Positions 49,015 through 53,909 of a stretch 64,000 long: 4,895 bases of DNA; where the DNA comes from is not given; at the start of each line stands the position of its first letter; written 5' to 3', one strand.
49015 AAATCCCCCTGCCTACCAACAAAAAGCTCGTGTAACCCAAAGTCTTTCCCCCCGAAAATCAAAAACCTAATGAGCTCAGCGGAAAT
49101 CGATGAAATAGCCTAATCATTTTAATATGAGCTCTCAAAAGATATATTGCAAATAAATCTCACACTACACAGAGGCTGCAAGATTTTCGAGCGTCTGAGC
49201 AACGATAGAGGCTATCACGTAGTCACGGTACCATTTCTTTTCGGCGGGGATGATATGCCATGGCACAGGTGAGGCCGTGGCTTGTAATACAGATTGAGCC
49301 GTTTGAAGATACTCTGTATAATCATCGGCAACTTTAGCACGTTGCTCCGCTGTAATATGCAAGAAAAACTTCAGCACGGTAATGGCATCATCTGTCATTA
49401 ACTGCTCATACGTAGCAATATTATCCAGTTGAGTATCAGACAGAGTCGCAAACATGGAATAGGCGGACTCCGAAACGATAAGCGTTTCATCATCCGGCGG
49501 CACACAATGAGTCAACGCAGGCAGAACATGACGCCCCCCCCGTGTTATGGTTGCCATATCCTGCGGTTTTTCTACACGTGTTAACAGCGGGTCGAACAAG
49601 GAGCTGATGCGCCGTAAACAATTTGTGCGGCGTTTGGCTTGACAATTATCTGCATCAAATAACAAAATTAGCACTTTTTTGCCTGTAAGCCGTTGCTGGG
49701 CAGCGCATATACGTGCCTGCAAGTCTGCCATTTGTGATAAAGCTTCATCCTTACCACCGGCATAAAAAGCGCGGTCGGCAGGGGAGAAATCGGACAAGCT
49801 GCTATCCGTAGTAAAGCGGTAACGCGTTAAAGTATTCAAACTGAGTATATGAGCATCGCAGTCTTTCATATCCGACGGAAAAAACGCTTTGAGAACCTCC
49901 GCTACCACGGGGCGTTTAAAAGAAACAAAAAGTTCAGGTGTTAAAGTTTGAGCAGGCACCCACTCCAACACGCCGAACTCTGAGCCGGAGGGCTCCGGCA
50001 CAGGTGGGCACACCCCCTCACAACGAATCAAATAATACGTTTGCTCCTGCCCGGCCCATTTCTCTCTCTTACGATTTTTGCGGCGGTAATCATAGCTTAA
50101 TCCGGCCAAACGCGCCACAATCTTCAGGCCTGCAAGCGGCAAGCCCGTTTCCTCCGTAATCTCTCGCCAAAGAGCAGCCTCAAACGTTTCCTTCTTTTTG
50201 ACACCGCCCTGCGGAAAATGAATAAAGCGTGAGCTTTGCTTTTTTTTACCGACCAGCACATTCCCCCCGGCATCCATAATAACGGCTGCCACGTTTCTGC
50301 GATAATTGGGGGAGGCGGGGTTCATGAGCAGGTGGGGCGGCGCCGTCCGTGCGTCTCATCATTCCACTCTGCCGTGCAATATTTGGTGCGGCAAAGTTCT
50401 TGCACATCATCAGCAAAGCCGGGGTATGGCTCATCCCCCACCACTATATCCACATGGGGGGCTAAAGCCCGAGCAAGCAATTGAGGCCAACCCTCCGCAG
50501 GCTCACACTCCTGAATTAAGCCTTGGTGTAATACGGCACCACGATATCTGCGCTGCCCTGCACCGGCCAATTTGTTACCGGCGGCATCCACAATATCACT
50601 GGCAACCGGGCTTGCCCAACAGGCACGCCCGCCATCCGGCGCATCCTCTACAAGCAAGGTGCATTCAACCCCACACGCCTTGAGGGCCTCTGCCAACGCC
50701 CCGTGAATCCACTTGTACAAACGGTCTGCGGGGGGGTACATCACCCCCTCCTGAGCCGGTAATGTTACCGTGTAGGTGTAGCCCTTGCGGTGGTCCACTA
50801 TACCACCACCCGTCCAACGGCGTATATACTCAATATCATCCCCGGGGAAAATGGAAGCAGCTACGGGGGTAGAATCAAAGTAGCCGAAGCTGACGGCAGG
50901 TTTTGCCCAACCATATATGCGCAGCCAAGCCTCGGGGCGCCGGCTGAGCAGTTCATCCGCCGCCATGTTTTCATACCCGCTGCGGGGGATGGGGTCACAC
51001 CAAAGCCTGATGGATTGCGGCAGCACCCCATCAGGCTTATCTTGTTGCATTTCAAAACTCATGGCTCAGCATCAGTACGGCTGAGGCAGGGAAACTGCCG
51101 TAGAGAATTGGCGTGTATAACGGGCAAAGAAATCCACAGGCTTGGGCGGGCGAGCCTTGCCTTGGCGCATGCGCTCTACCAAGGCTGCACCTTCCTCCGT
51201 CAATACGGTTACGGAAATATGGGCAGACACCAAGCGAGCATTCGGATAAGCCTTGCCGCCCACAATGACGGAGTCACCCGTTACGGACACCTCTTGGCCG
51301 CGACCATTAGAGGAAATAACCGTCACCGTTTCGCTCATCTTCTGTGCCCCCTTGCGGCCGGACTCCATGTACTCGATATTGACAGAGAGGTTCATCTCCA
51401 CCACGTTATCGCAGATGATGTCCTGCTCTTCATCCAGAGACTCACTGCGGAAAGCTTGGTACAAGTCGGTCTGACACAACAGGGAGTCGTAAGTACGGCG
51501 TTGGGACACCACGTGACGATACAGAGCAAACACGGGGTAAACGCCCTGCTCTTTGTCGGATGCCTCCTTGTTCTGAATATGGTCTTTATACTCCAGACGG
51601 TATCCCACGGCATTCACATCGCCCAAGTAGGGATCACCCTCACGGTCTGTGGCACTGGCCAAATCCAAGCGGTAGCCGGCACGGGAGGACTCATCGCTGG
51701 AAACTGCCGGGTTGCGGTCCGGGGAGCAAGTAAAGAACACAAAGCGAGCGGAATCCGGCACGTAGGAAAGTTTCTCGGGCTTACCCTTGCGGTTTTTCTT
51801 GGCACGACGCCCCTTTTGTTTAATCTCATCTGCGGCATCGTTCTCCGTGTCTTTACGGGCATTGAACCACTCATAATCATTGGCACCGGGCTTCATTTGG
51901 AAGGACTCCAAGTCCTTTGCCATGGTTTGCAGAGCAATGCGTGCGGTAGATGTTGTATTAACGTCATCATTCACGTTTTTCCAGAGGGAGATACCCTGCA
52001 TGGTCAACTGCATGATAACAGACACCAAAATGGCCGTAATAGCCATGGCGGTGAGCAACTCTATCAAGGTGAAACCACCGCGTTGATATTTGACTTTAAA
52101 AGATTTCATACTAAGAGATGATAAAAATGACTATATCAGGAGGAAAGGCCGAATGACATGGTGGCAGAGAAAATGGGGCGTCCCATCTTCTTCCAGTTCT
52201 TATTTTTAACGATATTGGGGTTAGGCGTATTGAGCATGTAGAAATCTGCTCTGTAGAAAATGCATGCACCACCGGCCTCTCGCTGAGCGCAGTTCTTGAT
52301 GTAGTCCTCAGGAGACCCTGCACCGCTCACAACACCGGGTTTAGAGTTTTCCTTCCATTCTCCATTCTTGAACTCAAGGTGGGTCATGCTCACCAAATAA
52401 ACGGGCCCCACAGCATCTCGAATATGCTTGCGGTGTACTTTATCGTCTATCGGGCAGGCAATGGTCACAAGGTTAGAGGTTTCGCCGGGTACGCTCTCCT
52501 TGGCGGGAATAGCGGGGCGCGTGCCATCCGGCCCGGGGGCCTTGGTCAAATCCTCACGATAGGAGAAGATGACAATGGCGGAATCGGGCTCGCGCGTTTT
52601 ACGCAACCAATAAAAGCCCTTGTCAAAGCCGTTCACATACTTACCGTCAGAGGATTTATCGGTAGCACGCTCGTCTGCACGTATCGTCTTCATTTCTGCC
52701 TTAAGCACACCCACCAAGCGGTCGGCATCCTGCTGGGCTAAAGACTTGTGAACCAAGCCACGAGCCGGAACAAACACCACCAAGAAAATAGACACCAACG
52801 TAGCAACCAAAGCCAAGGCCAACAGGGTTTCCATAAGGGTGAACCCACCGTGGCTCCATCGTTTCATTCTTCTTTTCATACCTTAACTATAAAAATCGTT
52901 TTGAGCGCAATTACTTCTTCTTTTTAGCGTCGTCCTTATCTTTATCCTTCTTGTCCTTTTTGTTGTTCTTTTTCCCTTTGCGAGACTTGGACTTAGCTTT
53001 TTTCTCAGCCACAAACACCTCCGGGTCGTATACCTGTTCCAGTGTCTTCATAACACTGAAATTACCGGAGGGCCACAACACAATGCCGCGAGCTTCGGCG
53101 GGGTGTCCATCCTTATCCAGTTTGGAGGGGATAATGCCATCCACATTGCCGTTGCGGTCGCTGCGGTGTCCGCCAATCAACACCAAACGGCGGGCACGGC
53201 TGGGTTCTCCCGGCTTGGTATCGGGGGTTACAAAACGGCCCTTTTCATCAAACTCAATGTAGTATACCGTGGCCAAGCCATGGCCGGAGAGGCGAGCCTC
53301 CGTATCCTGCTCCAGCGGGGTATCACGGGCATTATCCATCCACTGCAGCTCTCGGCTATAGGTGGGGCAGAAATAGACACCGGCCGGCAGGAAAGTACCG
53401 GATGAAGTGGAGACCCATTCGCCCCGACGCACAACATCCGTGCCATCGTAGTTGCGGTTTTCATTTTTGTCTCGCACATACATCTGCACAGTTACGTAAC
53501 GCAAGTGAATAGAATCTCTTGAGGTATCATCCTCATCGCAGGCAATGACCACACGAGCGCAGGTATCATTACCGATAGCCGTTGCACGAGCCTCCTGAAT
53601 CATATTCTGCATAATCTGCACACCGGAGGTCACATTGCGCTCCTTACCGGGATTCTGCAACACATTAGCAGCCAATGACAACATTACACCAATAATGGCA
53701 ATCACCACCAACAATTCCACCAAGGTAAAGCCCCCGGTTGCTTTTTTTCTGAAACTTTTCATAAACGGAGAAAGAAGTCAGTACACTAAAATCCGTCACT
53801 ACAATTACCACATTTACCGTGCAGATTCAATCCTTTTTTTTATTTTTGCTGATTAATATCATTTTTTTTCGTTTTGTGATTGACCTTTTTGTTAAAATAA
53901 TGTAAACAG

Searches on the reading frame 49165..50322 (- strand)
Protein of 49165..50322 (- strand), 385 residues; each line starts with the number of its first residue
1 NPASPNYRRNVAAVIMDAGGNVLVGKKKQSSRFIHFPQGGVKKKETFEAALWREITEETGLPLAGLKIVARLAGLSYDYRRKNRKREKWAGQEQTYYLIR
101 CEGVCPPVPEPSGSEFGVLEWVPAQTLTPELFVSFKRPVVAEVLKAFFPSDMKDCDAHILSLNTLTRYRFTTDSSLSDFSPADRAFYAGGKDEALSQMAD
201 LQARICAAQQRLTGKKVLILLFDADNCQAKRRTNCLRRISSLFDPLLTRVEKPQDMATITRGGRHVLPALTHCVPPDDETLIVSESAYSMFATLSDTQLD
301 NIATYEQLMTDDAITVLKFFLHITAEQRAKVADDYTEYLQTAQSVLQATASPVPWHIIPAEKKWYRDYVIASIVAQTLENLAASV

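Call 38: search_protein_families(library=pfam, proteins=[window:49165-50322:-], max_evalue=0.001)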
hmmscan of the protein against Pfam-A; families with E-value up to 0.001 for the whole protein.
window:49165-50322:- (385 aa): 2 families
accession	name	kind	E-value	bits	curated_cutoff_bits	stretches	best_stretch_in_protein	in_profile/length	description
PF00293.34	NUDIX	-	7.3e-16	58.8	21.1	1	7-142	2-133/134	NUDIX domain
PF03976.20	PPK2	-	1.6e-09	38.1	22.3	1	191-329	4-150/229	Polyphosphate kinase 2 (PPK2)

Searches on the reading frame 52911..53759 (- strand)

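Call 38: search_protein_families(library=pfam, proteins=[window:52911-53759:-], max_evalue=0.001)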
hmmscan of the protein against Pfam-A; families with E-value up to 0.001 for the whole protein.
window:52911-53759:- (282 aa): 1 family
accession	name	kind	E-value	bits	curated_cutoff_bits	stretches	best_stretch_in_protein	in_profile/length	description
PF07963.17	N_methyl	-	5.7e-07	29.3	21.2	1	7-30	3-26/27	Prokaryotic N-terminal methylation motif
